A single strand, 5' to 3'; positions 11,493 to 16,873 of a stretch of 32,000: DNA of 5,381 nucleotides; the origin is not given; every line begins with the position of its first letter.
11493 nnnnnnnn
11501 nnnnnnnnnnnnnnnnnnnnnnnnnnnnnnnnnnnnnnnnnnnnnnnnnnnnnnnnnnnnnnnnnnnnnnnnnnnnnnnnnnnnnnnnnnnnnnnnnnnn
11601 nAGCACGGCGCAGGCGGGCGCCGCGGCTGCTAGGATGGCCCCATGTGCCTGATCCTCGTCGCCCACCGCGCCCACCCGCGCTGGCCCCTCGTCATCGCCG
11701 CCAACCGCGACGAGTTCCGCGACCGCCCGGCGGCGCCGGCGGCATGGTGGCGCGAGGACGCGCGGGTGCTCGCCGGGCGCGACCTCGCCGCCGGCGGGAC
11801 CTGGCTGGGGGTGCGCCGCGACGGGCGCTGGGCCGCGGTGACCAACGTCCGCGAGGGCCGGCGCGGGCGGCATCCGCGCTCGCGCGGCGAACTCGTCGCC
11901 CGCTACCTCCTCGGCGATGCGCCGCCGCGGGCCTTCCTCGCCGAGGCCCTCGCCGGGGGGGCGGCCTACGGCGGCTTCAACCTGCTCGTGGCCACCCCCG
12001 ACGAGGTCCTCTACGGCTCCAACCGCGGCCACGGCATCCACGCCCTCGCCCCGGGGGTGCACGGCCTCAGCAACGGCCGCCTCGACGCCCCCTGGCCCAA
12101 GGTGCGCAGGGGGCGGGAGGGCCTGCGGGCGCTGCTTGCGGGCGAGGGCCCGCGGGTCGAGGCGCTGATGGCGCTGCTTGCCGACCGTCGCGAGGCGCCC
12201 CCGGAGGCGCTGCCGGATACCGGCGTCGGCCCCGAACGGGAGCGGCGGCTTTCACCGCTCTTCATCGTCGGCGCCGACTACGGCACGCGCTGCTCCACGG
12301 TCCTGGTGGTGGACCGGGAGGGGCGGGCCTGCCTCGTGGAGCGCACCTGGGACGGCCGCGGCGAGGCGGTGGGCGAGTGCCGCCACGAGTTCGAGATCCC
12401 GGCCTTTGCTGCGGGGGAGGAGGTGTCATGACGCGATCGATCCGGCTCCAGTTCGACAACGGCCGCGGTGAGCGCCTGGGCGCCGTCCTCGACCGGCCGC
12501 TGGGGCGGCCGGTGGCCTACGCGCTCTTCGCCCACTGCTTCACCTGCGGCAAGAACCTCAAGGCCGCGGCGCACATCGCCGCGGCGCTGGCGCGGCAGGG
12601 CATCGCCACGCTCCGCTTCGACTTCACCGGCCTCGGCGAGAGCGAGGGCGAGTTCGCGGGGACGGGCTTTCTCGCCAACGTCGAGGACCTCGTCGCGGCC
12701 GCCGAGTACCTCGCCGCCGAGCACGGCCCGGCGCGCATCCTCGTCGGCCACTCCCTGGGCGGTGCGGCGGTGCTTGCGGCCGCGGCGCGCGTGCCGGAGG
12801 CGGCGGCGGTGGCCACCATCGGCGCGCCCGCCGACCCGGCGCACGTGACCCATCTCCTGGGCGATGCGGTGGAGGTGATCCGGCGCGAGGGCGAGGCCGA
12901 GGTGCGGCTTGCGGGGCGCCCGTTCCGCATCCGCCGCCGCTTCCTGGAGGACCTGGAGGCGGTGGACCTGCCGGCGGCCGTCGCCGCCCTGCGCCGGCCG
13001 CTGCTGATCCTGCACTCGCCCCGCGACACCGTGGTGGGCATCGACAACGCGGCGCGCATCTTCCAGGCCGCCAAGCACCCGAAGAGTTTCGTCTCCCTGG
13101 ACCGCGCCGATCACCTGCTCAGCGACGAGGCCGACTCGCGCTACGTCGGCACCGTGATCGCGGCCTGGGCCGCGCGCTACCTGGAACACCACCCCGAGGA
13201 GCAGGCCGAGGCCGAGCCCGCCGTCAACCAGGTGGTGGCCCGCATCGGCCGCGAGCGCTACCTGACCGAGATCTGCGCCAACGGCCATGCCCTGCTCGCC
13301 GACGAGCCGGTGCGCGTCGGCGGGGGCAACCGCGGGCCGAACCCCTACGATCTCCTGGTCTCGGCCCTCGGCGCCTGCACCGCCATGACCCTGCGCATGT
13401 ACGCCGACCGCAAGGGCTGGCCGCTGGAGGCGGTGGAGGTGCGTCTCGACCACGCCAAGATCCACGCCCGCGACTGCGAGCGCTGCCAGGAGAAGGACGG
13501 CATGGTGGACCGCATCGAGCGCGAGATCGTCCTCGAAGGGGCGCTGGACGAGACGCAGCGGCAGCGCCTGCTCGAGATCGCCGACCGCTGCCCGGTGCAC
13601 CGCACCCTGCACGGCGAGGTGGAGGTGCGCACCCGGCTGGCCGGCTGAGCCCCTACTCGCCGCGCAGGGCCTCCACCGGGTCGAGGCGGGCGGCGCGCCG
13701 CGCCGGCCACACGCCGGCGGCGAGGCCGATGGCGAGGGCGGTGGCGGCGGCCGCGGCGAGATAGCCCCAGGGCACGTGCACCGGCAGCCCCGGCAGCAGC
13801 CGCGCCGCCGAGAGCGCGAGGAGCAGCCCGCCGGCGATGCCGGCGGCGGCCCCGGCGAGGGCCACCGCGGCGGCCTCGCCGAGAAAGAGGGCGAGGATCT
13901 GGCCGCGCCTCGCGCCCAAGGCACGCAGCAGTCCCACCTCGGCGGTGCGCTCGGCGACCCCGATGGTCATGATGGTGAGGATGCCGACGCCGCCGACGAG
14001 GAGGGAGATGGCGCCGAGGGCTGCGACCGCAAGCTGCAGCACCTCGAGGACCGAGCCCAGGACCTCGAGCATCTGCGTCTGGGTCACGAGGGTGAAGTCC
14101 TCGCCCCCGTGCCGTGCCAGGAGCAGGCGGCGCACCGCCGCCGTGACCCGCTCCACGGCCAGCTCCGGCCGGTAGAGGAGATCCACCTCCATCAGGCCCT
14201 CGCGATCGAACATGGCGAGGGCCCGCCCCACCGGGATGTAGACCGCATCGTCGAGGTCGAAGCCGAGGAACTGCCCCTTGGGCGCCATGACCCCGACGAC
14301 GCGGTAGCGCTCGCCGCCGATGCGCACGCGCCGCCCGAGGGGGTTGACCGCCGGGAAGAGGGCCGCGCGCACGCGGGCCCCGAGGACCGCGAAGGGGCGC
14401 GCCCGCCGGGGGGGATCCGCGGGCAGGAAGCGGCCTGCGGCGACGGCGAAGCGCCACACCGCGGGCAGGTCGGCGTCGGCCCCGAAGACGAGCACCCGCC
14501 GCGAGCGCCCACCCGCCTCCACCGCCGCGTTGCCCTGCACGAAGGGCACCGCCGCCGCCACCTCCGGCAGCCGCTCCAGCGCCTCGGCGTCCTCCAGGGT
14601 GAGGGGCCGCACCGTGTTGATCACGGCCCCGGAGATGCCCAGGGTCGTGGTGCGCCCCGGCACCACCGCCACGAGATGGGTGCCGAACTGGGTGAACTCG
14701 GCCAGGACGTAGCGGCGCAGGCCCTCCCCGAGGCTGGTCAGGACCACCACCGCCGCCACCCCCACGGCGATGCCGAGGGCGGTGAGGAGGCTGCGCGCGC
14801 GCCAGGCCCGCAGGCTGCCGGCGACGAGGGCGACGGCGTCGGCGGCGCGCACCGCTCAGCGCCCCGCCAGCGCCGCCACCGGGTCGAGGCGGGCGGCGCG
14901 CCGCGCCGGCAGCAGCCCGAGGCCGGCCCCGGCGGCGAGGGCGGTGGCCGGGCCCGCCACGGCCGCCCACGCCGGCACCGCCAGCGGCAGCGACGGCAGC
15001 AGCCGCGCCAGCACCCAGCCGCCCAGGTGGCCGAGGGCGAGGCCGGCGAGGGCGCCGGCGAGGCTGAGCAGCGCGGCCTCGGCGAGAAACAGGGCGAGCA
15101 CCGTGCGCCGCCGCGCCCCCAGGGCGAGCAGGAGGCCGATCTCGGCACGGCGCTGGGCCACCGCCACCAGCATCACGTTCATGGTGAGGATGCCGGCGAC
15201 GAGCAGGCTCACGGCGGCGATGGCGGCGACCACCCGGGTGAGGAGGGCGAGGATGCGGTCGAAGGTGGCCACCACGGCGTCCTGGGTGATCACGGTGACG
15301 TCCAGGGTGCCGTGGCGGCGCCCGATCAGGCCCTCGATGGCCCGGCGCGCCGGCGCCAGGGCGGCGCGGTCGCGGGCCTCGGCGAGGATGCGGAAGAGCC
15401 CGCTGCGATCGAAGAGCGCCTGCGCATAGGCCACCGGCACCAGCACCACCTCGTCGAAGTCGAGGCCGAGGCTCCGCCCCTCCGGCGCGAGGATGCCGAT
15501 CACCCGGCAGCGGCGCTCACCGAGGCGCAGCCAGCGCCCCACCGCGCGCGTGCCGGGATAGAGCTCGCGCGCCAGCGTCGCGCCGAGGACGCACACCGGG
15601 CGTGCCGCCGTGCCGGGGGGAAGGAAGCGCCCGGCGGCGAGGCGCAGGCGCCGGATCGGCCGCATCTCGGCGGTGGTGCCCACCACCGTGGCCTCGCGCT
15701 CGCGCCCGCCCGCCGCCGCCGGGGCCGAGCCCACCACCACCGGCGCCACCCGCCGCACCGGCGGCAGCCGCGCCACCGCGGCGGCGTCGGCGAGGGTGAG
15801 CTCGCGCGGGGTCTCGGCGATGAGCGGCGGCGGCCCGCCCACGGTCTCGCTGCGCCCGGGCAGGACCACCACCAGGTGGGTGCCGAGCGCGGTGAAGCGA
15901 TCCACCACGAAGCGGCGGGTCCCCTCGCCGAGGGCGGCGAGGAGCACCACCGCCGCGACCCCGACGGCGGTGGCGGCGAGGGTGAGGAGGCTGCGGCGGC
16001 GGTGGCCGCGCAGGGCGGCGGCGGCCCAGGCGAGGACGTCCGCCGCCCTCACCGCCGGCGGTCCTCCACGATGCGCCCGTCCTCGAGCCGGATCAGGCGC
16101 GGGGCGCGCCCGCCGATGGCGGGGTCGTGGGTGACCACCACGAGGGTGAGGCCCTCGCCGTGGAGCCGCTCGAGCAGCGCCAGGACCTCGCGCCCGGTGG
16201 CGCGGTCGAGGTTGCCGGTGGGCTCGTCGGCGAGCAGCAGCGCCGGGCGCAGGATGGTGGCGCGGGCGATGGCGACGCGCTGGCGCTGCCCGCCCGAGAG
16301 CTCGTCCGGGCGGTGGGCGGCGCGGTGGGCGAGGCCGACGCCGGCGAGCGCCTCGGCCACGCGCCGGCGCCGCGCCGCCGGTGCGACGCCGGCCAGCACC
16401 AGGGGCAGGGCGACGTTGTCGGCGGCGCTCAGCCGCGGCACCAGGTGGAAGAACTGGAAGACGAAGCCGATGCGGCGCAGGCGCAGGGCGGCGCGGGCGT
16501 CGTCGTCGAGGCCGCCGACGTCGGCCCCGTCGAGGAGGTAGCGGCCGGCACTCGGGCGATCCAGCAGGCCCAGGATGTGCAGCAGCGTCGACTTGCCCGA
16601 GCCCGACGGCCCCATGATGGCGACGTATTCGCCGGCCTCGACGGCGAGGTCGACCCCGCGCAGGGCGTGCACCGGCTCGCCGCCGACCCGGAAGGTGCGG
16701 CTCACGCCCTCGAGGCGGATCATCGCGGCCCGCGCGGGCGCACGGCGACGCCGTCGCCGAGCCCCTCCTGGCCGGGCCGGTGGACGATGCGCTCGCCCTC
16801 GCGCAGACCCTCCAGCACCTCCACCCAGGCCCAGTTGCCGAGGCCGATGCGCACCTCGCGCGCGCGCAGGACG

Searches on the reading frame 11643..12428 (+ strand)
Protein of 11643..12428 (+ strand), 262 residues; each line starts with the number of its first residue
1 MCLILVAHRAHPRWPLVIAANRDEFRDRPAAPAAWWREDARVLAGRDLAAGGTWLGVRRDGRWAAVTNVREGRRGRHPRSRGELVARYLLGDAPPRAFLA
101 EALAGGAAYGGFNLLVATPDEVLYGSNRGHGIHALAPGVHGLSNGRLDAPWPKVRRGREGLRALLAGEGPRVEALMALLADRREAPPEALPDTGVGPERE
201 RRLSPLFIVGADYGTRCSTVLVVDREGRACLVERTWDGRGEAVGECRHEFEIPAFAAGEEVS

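Call 81: search_protein_families(library=pfam, proteins=[window:11643-12428:+], max_evalue=0.0001)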
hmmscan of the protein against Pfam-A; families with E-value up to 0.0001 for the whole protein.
window:11643-12428:+ (262 aa): 1 family
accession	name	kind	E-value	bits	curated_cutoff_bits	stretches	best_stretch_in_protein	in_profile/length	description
PF05742.17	TANGO2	-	9.8e-68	229.5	22.6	1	1-237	1-256/257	Transport and Golgi organisation 2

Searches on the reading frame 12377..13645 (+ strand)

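Call 81: search_protein_families(library=pfam, proteins=[window:12377-13645:+], max_evalue=0.0001)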
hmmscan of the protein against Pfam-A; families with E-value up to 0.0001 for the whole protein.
window:12377-13645:+ (423 aa): 6 families
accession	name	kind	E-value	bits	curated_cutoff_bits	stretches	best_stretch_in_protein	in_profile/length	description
PF02566.24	OsmC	-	1.3e-18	67.7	27.5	1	316-419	1-99/100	OsmC-like protein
PF12146.15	Hydrolase_4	-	4e-17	62.8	27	1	62-151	18-109/239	Serine aminopeptidase, S33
PF12697.13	Abhydrolase_6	-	5.6e-12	47.2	26.3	1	50-252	2-210/217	Alpha/beta hydrolase family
PF00561.26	Abhydrolase_1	-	2.2e-10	41.1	25.8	1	51-162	5-114/245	alpha/beta hydrolase fold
PF00326.27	Peptidase_S9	-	3.1e-06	27.3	22.6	1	68-270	7-211/213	Prolyl oligopeptidase family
PF02129.25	Peptidase_S15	-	8e-06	26.2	23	0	60-158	36-136/262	X-Pro dipeptidyl-peptidase (S15 family)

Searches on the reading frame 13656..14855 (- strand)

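Call 81: search_protein_families(library=pfam, proteins=[window:13656-14855:-], max_evalue=0.0001)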
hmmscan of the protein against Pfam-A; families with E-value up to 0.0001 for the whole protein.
window:13656-14855:- (400 aa): 2 families
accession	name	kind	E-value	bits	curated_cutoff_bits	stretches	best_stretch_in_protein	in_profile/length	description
PF12704.14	MacB_PCD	-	5.1e-44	151.5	27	1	22-243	1-206/207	MacB-like periplasmic core domain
PF02687.27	FtsX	-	2.4e-20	73.2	25.5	1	280-393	3-120/120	FtsX-like permease C-terminal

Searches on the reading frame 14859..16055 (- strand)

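Call 81: search_protein_families(library=pfam, proteins=[window:14859-16055:-], max_evalue=0.0001)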
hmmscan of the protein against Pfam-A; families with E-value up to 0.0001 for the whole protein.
window:14859-16055:- (399 aa): 2 families
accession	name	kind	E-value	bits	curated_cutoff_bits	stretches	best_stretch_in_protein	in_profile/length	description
PF12704.14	MacB_PCD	-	3.5e-41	142.2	27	1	22-242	1-206/207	MacB-like periplasmic core domain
PF02687.27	FtsX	-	3e-20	72.9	25.5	1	278-392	2-120/120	FtsX-like permease C-terminal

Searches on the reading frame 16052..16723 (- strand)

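Call 81: search_protein_families(library=pfam, proteins=[window:16052-16723:-], max_evalue=0.0001)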
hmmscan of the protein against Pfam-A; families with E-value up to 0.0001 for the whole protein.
window:16052-16723:- (224 aa): 2 families
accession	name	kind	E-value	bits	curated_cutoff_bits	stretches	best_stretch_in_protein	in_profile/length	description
PF00005.33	ABC_tran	-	2.1e-33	116.3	25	1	21-169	1-136/137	ABC transporter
PF13304.12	AAA_21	-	1.4e-07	32.3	27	0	35-91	3-51/304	AAA domain, putative AbiEii toxin, Type IV TA system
